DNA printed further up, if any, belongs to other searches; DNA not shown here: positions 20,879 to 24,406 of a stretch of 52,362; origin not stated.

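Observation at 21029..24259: ComEC paralogue 1 has a ComEA-like HhH module inserted in its membrane domain and a degenerate metallo-beta-lactamase metal site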

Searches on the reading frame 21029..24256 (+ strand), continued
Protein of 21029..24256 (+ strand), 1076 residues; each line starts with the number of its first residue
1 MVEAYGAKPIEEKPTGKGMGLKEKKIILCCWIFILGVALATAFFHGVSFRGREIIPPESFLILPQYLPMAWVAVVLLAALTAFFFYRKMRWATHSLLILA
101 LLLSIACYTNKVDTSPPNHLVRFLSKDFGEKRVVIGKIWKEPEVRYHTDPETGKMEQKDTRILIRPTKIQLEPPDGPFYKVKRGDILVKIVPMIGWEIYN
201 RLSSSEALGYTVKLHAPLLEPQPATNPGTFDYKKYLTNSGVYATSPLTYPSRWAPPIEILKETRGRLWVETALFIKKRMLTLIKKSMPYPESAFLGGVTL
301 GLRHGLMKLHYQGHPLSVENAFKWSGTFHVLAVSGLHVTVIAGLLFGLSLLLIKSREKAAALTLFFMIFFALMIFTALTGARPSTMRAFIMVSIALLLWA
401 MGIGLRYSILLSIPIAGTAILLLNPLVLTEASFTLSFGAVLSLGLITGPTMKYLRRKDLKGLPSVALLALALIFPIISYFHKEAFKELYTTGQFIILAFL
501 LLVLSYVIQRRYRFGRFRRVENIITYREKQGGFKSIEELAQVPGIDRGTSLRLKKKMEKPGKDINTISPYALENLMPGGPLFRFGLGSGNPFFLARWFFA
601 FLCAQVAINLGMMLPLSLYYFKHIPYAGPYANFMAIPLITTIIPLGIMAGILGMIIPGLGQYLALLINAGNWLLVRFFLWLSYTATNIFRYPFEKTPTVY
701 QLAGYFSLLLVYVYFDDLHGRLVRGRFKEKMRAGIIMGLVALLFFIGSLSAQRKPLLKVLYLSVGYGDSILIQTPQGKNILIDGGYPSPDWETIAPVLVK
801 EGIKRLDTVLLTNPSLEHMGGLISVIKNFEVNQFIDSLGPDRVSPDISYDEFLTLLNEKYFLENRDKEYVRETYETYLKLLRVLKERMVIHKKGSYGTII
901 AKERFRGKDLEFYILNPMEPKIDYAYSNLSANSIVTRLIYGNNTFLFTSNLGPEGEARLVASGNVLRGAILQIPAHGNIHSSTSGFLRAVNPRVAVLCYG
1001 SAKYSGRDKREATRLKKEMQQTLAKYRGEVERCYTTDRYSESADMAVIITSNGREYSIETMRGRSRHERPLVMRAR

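Call 28: find_encoding_contigs(protein=P0086, flank=10000, max_places=2)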
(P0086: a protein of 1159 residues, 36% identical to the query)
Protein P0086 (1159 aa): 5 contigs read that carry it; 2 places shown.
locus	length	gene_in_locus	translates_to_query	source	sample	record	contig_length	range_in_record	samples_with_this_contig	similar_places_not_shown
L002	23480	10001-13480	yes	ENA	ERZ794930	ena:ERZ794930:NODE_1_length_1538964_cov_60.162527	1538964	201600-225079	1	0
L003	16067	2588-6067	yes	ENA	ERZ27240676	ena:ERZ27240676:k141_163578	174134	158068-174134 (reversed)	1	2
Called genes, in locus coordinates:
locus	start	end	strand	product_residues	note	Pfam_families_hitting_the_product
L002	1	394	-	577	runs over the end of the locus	-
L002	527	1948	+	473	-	PF13579:Glyco_trans_4_4, PF13439:Glyco_transf_4, PF20706:GT4-conflict, PF00534:Glycos_transf_1, PF13692:Glyco_trans_1_4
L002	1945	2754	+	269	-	PF00149:Metallophos, PF12850:Metallophos_2 (faint)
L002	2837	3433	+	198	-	PF00484:Pro_CA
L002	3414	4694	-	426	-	PF00999:Na_H_Exchanger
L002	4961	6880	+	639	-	PF00133:tRNA-synt_1, PF01406:tRNA-synt_1e (weak), PF09334:tRNA-synt_1g, PF00133:tRNA-synt_1, PF19303:Anticodon_3 (weak), PF01588:tRNA_bind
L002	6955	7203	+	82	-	-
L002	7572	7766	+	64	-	-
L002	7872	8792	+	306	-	PF12969:DUF3857 (faint), PF01938:TRAM, PF21579:PabTrmU54_TRAM_dom (faint), PF17876:CSD2 (faint), PF01938:TRAM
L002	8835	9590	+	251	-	PF08378:NERD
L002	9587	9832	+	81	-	-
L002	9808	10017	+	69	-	-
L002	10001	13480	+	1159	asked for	PF13567:DUF4131, PF03772:Competence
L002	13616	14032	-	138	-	PF02163:Peptidase_M50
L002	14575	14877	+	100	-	PF00547:Urease_gamma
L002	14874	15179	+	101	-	PF00699:Urease_beta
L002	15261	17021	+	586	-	PF00449:Urease_alpha, PF01979:Amidohydro_1, PF07969:Amidohydro_3 (weak)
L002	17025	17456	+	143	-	PF05194:UreE_C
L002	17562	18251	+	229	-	PF01730:UreF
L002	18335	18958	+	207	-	PF02492:cobW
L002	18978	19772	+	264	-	PF01774:UreD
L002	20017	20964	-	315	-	PF01699:Na_Ca_ex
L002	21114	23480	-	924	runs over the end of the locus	PF00583:Acetyltransf_1, PF02629:CoA_binding, PF13380:CoA_binding_2, PF13607:Succ_CoA_lig, PF19045:Ligase_CoA_2, PF13549:ATP-grasp_5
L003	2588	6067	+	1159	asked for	PF13567:DUF4131, PF03772:Competence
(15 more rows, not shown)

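Call 29: find_encoding_contigs(protein=P0041, flank=10000, max_places=2)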
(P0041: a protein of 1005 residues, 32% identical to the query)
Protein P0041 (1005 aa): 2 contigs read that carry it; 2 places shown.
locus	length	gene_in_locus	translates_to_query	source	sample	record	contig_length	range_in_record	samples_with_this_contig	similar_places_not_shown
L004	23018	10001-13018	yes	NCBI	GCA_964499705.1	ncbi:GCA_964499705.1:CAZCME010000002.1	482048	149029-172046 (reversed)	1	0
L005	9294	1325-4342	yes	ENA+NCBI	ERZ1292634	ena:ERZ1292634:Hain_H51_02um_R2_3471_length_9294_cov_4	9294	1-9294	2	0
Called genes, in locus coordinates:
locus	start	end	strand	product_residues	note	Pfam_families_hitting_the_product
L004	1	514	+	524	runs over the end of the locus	PF00672:HAMP, PF00512:HisKA, PF02518:HATPase_c, PF13589:HATPase_c_3 (weak)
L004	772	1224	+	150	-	-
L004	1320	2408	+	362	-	-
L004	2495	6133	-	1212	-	PF14237:GYF_2, PF13567:DUF4131, PF03772:Competence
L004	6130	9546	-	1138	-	PF12705:PDDEXK_1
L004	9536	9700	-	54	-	-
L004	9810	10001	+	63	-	-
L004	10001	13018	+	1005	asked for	PF03772:Competence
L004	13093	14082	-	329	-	-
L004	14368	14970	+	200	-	-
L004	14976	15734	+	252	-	PF13187:Fer4_9 (faint), PF00037:Fer4 (faint), PF12797:Fer4_2 (faint), PF12837:Fer4_6 (faint), PF13237:Fer4_10 (faint), PF14697:Fer4_21 (faint), PF13247:Fer4_11, PF12838:Fer4_7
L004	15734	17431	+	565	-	PF03916:NrfD, PF14522:Cytochrome_C7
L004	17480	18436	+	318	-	-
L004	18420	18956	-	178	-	-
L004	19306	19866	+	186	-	-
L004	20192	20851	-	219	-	PF00565:SNase, PF12836:HHH_3, PF00633:HHH (faint)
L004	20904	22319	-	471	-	PF00515:TPR_1 (faint), PF07719:TPR_2 (faint), PF13174:TPR_6 (faint), PF13181:TPR_8 (faint), PF13424:TPR_12 (weak), PF13432:TPR_16 (weak), PF14559:TPR_19 (weak), PF00027:cNMP_binding, +7 more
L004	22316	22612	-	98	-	-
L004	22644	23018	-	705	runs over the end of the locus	PF12679:ABC2_membrane_2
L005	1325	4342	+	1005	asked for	PF03772:Competence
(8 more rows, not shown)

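Call 34: predict_structure(alignment_id=A1)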
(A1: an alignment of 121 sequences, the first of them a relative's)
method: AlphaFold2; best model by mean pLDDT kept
length: 1076 residues; sequences in the alignment: 121
mean_pLDDT: 87.0   pTM: 0.87
mean pLDDT of the five models: 87.0, 85.8, 85.3, 84.4, 83.1
residues with pLDDT >= 90: 661; 70-90: 303; 50-70: 79; < 50: 33
segments of 3 or more residues with pLDDT < 50: 1-15, 47-49, 52-55, 1068-1076
pLDDT, mean of each block of 10 residues (from residue 1): 43 55 91 93 64 50 67 77 70 86 91 91 88 95 90 89 97 95 96 93 95 95 93 93 87 83 89 94 96 95 88 90 92 81 88 79 91 92 92 94 88 95 94 92 92 76 87 90 81 91 91 65 75 82 76 80 75 60 55 82 92 92 92 94 96 96 98 97 94 88 89 86 69 78 79 86 94 97 86 89 96 95 94 96 97 93 94 96 97 96 97 81 86 96 97 94 90 94 94 95 84 93 92 91 91 97 72 33
secondary structure, 60 per line:
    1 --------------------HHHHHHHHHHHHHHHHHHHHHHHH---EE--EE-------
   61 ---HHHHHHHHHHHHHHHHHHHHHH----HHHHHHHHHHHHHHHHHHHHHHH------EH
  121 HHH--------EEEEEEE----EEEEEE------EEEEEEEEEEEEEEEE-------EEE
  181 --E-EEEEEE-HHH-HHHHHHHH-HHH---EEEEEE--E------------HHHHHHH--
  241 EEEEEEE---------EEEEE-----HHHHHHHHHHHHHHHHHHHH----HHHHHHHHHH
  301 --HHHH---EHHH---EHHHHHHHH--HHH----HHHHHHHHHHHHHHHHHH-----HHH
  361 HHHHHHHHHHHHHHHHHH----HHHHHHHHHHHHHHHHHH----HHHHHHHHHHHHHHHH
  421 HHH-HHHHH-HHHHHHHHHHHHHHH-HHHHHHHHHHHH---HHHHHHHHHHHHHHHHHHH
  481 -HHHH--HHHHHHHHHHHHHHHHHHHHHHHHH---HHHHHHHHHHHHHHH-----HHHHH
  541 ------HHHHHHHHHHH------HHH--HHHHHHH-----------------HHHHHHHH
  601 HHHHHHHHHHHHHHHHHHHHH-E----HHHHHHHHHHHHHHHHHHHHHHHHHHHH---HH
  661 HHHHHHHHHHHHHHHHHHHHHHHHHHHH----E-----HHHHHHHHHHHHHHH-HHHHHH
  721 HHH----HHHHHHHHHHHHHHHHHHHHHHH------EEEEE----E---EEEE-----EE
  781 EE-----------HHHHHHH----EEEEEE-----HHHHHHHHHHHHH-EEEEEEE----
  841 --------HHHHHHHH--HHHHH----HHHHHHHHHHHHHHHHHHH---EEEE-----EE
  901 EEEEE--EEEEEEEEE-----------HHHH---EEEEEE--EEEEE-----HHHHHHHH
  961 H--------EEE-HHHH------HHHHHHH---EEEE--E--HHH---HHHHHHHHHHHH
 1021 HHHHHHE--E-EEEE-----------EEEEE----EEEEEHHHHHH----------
elements in order (helices of 4 or more, strands of 3 or more residues): H21-44 H64-85 H90-112 H120-123 E132-138 E143-148 E155-170 E178-180 E185-190 H196-203 E211-216 H232-238 E241-247 E257-261 H267-286 H291-300 H303-306 H318-325 H335-352 H358-378 H383-400 H405-423 H425-429 H431-445 H447-458 H462-480 H482-485 H488-512 H516-530 H536-540 H547-557 H569-575 H593-621 H628-655 H659-688 H699-713 H715-723 H728-750 E757-761 E770-773 E779-782 H794-800 E805-810 H816-828 E830-836 H849-856 H859-863 H868-886 E890-893 E899-905 E908-916 H928-931 E935-940 E943-947 H953-961 E970-972 H974-977 H984-990 E994-997 H1009-1026 E1032-1035 E1047-1051 E1056-1060 H1061-1066
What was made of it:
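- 21029..24259 (+): ComEC-1: long ComEC/Rec2-family protein, 1076 aa. AF2 mean pLDDT 87, pTM 0.87 (call 34).
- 21365..21814 (+): OB-fold / DUF4131 domain (about aa 113-262), periplasmic by homology. Beta-strands at 132-261 in AF2 (call 34).
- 22412..22564 (+): Two clade-specific extra TM helices (TMa aa 462-480, TMb aa 488-512) in the TM8-TM9 loop. AF2 helices (call 34).
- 22565..22753 (+): 63-aa HHH_3-type insert (aa 513-575), equal to one phase-shifted period of a tandem ComEA-type HhH array. Predicted cytoplasmic, next to the channel exit. Helices 516-530, 536-540, 547-557 and 569-575, pLDDT 65-82 (call 34).
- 22754..22804 (+): Low-confidence linker (aa 576-592, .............) between the insert and TM9. 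pLDDT 55-60 (call 34).
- On ComEC/Rec2: Helices 21-44, 64-85 and 90-112, followed by a beta domain (call 34).
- Checked: AF2 places helices at 462-480 and 488-512 before it and at 593-621 after it (call 34).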

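Call 39: fold_search(model_id=the predicted structure, library=pdb)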
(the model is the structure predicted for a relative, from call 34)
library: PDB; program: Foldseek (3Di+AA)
matches with E <= 10: 487; with E <= 0.001: 37
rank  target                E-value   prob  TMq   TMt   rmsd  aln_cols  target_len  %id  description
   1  9ic4                  2.1e-15  1.00  0.22  0.83   3.8       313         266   25  Crystal structure of beta-lactamase-like domain of ComEC from Moorella glycerini (released 2025-10-01)
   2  2bib                  4.2e-09  1.00  0.20  0.38   6.4       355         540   14  Crystal structure of the complete modular teichioic acid phosphorylcholine esterase Pce (CbpE) from Streptococcus pneumo (released 2005-05-09)
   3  1wra_A                1.5e-08  1.00  0.19  0.62   6.8       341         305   14  Crystal Structure of Phosphorylcholine Esterase Domain of the Virulence Factor Choline Binding Protein E from Streptoc (released 2005-05-31)
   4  1wra_B                2.0e-08  1.00  0.20  0.62   6.8       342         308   14  Crystal Structure of Phosphorylcholine Esterase Domain of the Virulence Factor Choline Binding Protein E from Streptoc (released 2005-05-31)
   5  3x2y_A                4.1e-05  1.00  0.15  0.53   8.4       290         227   18  Crystal structure of metallo-beta-lactamase H8A from Thermotoga maritima (released 2016-02-17)
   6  7bzi_E                4.1e-05  1.00  0.17  0.42   8.8       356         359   11  The mutant variant of PNGM-1. H91 was substituted for alanine to study metal coordination. (released 2021-04-28)
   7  8gyg_A                6.1e-05  1.00  0.16  0.47   9.6       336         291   11  Purification ,Crystallization and X-ray Diffraction analysis of a novel arysulfatase from Pseudoalteromonas atlantica  (released 2023-10-18)
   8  3x2z_A                7.5e-05  1.00  0.14  0.53   8.3       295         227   17  Crystal structure of metallo-beta-lactamase in complex with nickel from Thermotoga maritima (released 2016-02-17)
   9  9j9e_E2               7.5e-05  1.00  0.11  0.19  13.5       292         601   16  Cryo-EM structure of the type VII CRISPR-Cas14 effector complex (released 2026-03-04)
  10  8a90_B                8.2e-05  1.00  0.17  0.32   9.1       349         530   11  Crystal structure of FrsH (released 2023-07-12)
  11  9j9e_E4               8.9e-05  1.00  0.11  0.19  13.6       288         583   16  Cryo-EM structure of the type VII CRISPR-Cas14 effector complex (released 2026-03-04)
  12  6m8q_B                1.1e-04  1.00  0.12  0.25  16.7       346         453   12  Cleavage and Polyadenylation Specificity Factor Subunit 3 (CPSF3) in complex with NVP-LTM531 (released 2019-11-27)
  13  7bzi_D                1.2e-04  1.00  0.17  0.44   8.6       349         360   11  The mutant variant of PNGM-1. H91 was substituted for alanine to study metal coordination. (released 2021-04-28)
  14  7byq_B                1.3e-04  1.00  0.17  0.43   8.7       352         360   11  The mutant variant of PNGM-1. H279A was substituted for alanine to study metal coordination. (released 2021-04-28)
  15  3bv6_A                1.7e-04  1.00  0.15  0.38  10.0       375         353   12  Crystal structure of uncharacterized metallo protein from Vibrio cholerae with beta-lactamase like fold (released 2008-01-29)
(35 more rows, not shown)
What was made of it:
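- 23297..24226 (+): C-terminal MBL-fold domain with a degenerate active site (aa 757-1066). Foldseek 9ic4, E 2e-15, TMt 0.83 (call 39).
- The MBL fold is kept: call 39.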

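Call 50: find_related_loci(query=A3, collection=genome_contigs, flank=10000)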
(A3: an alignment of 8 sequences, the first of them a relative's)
Query A3 (1076 aa) in genome_contigs; peptide patterns used: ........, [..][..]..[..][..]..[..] (x = any residue, [..] = any of these).
158 stretches matched a pattern; 23 encode a relative of the query (tblastn E <= 1e-3); 23 distinct loci.
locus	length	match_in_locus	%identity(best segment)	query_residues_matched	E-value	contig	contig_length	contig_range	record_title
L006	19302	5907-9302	77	1-1076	0e+0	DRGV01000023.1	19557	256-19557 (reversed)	MAG TPA_asm: bacterium isolate HyVt-354 HyVt-354_k145_271496, whole genome shotgun sequence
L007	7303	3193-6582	76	1-1075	0e+0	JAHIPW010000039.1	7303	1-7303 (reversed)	MAG: bacterium isolate KR13_S3.mb.88 KR13_S3.mb.88_k141_137494, whole genome shotgun sequence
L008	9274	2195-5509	78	1-1075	0e+0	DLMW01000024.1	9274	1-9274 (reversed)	MAG TPA_asm: bacterium UBP18_UBA7526 isolate UBA7526 UBA7526_contig_7426, whole genome shotgun sequence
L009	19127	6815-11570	37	172-1064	5e-42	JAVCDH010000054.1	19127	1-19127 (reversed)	MAG: Candidatus Euphemobacter frigidus isolate MAG_3300031227_11 Ga0307928_10001264, whole genome shotgun sequence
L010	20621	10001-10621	33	757-1001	4e-25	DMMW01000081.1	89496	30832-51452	MAG TPA_asm: Elusimicrobia bacterium isolate UBA9627 contig_1016, whole genome shotgun sequence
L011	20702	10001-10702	28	748-1017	1e-21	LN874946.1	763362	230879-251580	Clostridiales bacterium mt11 genome assembly Mediannikovella massiliensis, scaffold scaffold00014, whole genome shotgun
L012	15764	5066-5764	29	748-1016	1e-20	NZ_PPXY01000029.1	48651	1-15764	Clostridium sp. Cult3 NODE_29, whole genome shotgun sequence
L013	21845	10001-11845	27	41-833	1e-16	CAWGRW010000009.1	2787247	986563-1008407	MAG: uncultured bacterium isolate MFD06435.bin.1.47 genome assembly, contig: contig_17617, whole genome shotgun sequence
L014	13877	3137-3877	26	757-1062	9e-17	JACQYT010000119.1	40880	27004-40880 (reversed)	MAG: Elusimicrobia bacterium isolate NC_groundwater_1548_Pr4_S-0.65um_54_32 SR1-18-Sp65_coassembly_scaffold_229647, whol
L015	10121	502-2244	31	272-1023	1e-14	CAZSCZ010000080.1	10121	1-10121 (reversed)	MAG TPA_asm: uncultured Spirochaetia bacterium isolate binchicken_co256_261 genome assembly, contig: NODE_17949_length_1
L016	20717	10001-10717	25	737-1001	3e-14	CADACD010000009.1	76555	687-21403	MAG: uncultured Lachnospiraceae bacterium isolate RUG13154 genome assembly, contig: RUG13154_asm_9, whole genome shotgun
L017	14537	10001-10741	25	757-1055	5e-11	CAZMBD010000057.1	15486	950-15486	MAG TPA_asm: uncultured Clostridiaceae bacterium isolate SRP192927_co8_27 genome assembly, contig: NODE_3265_length_1548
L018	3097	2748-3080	32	730-837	7e-10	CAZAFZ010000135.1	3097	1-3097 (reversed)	MAG TPA_asm: uncultured Gammaproteobacteria bacterium isolate binchicken_co259_340 genome assembly, contig: NODE_47518_l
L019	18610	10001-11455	28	203-835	4e-15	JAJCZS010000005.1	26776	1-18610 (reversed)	MAG: Deltaproteobacteria bacterium isolate OFTM111 OFTM111_4, whole genome shotgun sequence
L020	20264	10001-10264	36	758-837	1e-6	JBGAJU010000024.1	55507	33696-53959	MAG: Flavipsychrobacter sp. isolate MAG_MBR_H10.91 MBRH10-91_opera_contig_2244, whole genome shotgun sequence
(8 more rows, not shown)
